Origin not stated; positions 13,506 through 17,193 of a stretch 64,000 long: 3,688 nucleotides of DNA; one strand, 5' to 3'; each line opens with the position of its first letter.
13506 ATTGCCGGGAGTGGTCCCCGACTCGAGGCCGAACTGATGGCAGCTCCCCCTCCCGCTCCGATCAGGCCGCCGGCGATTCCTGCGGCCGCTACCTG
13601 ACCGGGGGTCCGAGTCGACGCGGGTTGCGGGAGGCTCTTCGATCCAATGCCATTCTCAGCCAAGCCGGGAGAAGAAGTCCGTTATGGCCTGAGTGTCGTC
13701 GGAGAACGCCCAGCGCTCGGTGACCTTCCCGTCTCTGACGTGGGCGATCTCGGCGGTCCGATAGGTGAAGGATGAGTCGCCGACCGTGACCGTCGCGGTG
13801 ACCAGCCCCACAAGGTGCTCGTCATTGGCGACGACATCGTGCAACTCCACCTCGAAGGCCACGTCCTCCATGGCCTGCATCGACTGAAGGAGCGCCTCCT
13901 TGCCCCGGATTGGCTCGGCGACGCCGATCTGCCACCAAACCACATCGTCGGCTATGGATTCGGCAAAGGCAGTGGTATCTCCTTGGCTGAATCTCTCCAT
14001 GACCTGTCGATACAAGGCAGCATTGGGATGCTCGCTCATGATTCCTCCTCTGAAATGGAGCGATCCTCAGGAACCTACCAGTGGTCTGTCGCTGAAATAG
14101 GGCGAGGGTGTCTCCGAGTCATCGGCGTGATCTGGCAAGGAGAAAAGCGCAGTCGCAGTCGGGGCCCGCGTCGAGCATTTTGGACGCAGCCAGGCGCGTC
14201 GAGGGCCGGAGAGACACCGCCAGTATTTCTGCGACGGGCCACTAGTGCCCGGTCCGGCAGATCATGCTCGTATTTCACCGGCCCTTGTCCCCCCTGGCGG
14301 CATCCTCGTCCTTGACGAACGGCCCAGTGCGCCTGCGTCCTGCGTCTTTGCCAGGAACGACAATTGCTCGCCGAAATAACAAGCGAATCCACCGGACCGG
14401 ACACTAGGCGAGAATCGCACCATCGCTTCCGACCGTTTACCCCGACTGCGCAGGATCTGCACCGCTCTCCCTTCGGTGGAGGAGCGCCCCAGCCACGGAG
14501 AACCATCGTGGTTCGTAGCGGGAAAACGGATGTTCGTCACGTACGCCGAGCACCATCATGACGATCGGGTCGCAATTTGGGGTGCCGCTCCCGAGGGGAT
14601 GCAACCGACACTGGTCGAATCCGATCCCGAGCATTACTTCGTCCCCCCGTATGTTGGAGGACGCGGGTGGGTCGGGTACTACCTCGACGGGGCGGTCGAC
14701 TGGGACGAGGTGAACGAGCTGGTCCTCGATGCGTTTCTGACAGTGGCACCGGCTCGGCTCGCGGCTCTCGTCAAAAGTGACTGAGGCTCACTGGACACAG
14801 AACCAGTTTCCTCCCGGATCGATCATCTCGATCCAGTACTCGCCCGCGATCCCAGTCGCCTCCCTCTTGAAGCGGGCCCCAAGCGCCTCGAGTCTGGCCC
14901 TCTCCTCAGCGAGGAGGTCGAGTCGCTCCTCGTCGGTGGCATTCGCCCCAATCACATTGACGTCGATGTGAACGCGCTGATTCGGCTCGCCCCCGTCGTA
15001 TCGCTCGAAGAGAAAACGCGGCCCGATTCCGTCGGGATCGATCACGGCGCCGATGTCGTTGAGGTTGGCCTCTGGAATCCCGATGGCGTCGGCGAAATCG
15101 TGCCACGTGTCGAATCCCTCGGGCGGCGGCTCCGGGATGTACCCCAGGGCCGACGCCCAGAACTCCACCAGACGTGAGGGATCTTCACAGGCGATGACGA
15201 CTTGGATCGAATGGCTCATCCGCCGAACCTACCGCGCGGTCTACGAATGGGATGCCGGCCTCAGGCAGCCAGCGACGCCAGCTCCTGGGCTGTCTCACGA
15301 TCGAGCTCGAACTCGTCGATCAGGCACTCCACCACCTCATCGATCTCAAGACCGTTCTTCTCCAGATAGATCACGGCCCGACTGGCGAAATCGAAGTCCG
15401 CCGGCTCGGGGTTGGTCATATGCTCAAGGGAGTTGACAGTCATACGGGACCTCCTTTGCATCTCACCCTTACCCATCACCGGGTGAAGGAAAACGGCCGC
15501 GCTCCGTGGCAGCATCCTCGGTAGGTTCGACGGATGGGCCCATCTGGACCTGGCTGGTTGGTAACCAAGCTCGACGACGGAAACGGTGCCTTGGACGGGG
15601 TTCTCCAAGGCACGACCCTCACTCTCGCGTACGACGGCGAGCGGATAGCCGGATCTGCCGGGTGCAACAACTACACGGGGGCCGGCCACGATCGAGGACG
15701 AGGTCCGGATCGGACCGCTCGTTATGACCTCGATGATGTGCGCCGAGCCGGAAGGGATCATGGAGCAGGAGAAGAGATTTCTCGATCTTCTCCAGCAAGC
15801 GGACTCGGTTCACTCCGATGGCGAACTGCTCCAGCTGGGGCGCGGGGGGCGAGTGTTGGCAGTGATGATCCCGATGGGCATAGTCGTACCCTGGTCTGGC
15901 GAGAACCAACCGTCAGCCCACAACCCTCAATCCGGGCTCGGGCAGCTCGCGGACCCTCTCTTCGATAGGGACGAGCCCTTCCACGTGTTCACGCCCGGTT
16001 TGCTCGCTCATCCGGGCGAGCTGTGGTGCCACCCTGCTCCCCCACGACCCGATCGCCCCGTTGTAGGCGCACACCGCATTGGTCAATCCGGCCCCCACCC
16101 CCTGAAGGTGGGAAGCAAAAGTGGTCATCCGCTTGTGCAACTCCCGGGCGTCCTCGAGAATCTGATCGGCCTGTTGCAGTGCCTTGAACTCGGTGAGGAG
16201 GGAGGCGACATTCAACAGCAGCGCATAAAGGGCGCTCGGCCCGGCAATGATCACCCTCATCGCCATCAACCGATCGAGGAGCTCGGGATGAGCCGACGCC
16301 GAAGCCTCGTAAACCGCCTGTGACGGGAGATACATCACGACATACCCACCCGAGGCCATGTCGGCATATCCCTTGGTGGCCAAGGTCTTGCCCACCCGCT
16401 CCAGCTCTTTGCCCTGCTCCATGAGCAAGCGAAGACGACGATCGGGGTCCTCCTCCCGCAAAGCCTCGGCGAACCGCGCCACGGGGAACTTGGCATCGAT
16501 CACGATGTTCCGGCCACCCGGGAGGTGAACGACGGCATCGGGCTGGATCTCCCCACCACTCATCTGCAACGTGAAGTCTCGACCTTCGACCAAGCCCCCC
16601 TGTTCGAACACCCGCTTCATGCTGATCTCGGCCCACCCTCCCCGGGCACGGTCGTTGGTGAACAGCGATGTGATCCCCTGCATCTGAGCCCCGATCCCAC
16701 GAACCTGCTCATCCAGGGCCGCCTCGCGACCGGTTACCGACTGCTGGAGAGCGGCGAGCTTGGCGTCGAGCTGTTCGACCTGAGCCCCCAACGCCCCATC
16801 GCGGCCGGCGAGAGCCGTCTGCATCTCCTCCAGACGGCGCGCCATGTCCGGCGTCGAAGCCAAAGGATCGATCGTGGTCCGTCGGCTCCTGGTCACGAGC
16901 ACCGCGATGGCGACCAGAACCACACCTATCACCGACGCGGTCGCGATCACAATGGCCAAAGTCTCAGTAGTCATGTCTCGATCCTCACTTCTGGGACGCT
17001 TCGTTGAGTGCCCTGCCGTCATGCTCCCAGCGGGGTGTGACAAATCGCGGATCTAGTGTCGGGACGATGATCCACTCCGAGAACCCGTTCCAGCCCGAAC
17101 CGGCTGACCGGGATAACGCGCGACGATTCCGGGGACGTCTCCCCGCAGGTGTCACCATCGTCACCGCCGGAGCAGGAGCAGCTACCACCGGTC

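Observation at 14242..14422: Two-copy hairpin-forming element placed directly 5' of two DNA-related genes (copy A and pairwise comparison)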

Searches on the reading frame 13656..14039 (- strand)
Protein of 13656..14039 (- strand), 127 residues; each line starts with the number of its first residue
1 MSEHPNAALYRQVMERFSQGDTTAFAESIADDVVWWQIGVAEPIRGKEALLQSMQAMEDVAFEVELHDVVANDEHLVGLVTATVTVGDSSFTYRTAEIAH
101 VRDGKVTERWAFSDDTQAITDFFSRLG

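Call 14: find_encoding_contigs(protein=window:13656-14039:-, flank=3000, max_places=10)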
Protein window:13656-14039:- (127 aa): 22 contigs read that carry it; 10 places shown.
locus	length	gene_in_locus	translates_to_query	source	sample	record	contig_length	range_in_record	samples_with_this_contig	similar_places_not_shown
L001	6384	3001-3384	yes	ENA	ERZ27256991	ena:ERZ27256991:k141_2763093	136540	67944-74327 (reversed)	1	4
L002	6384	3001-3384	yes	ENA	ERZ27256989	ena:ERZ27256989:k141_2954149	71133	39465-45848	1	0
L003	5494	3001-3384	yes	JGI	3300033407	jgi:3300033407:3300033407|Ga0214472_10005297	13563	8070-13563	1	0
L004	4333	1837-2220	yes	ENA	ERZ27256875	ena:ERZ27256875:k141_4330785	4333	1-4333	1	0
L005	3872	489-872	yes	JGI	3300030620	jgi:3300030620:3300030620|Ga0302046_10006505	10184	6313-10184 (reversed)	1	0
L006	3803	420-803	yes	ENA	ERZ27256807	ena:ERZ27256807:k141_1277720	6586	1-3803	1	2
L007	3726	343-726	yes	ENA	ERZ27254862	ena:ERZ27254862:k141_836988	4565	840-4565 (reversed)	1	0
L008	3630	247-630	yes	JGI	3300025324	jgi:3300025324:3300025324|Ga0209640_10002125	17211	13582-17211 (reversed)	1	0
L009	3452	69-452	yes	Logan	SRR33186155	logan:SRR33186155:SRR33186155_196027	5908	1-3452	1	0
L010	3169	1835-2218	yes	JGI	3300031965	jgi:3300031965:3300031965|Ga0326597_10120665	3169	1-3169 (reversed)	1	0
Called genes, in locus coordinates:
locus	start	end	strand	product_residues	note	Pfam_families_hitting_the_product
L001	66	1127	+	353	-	PF02646:RmuC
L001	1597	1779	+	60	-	-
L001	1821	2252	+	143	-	PF18029:Glyoxalase_6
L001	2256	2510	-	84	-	PF04237:YjbR (weak)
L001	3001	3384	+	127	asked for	PF07366:SnoaL (weak), PF14534:DUF4440, PF12680:SnoaL_2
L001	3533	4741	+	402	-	-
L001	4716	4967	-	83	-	-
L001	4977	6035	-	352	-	PF01370:Epimerase, PF05368:NmrA, PF01073:3Beta_HSD, PF07993:NAD_binding_4, PF13460:NAD_binding_10, PF16363:GDP_Man_Dehyd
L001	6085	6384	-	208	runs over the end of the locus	PF01381:HTH_3, PF12844:HTH_19, PF13443:HTH_26 (faint), PF13560:HTH_31, PF07883:Cupin_2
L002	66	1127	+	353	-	PF02646:RmuC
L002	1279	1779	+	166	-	-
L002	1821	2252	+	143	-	PF18029:Glyoxalase_6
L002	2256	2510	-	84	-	PF04237:YjbR (weak)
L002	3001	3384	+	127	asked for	PF07366:SnoaL (weak), PF14534:DUF4440, PF12680:SnoaL_2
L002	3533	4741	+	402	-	-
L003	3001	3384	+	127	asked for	PF07366:SnoaL (weak), PF14534:DUF4440, PF12680:SnoaL_2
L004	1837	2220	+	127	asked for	PF07366:SnoaL (weak), PF14534:DUF4440, PF12680:SnoaL_2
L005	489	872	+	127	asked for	PF07366:SnoaL (weak), PF14534:DUF4440, PF12680:SnoaL_2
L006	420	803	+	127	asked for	PF07366:SnoaL (weak), PF14534:DUF4440, PF12680:SnoaL_2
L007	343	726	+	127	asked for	PF07366:SnoaL (weak), PF14534:DUF4440, PF12680:SnoaL_2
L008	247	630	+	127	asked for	PF07366:SnoaL (weak), PF14534:DUF4440, PF12680:SnoaL_2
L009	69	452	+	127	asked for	PF07366:SnoaL (weak), PF14534:DUF4440, PF12680:SnoaL_2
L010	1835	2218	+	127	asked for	PF07366:SnoaL (weak), PF14534:DUF4440, PF12680:SnoaL_2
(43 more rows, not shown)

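Call 39: search_protein_families(library=pfam, proteins=[window:13656-14039:-])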
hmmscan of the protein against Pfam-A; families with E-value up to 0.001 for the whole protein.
window:13656-14039:- (127 aa): 3 families
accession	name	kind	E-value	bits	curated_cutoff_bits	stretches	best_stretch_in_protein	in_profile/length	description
PF12680.13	SnoaL_2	-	1.1e-13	52.1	27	1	11-108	2-101/102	SnoaL-like domain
PF14534.12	DUF4440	-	4.1e-08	34.1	25.2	1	8-115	3-103/107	Domain of unknown function (DUF4440)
PF07366.18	SnoaL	-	2.4e-07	31.1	28.4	1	9-117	3-121/126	SnoaL-like polyketide cyclase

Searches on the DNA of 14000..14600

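Call 12: search_rna_families(source=window, start=14000, end=14600, threshold=evalue, max_evalue=10)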
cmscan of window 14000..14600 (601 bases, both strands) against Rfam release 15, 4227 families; matches with E-value up to 10: 0.
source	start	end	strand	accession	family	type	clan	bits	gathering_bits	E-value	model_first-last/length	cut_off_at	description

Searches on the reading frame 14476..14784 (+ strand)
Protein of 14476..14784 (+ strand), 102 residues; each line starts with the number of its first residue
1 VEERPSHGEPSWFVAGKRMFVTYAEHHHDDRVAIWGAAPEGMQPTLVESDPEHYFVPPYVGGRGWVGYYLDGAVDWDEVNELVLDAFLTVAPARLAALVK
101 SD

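Call 13: find_encoding_contigs(protein=window:14476-14784:+, flank=3000, max_places=10)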
Protein window:14476-14784:+ (102 aa): no gene with exactly this product is on record in the collection.

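Call 39: search_protein_families(library=pfam, proteins=[window:14476-14784:+])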
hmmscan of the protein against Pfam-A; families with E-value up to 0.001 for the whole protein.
window:14476-14784:+ (102 aa): 1 family
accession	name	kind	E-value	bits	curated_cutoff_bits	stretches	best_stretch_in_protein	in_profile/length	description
PF04237.18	YjbR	-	9.4e-10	39.5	30.1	1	2-87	7-86/88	YjbR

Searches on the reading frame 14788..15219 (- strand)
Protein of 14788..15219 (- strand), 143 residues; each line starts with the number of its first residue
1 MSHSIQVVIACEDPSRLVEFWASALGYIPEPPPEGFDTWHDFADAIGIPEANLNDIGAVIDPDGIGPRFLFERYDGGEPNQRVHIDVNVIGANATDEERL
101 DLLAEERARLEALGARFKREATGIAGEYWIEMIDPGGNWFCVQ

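Call 39: search_protein_families(library=pfam, proteins=[window:14788-15219:-])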
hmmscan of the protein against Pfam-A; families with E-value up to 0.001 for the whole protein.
window:14788-15219:- (143 aa): 1 family
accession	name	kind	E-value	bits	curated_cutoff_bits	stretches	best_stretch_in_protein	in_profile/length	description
PF18029.7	Glyoxalase_6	-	4.4e-17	63.1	23.6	1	6-142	1-105/106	Glyoxalase-like domain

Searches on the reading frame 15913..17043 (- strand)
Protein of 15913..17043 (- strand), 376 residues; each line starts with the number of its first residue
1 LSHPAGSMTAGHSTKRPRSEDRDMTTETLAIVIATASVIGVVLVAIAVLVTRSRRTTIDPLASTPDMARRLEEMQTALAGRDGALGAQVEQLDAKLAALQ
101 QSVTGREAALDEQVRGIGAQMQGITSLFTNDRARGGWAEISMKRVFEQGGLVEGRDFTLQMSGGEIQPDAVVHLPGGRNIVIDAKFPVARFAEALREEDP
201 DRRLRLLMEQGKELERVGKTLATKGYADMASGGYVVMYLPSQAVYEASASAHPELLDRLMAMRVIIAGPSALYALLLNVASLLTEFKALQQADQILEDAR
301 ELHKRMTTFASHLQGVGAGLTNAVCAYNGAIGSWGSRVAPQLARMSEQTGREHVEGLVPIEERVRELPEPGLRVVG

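Call 39: search_protein_families(library=pfam, proteins=[window:15913-17043:-])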
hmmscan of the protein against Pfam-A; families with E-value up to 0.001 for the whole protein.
window:15913-17043:- (376 aa): 1 family
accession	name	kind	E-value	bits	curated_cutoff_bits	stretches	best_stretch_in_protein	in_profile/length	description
PF02646.22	RmuC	-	2.7e-56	191.3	26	1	86-347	11-283/291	RmuC family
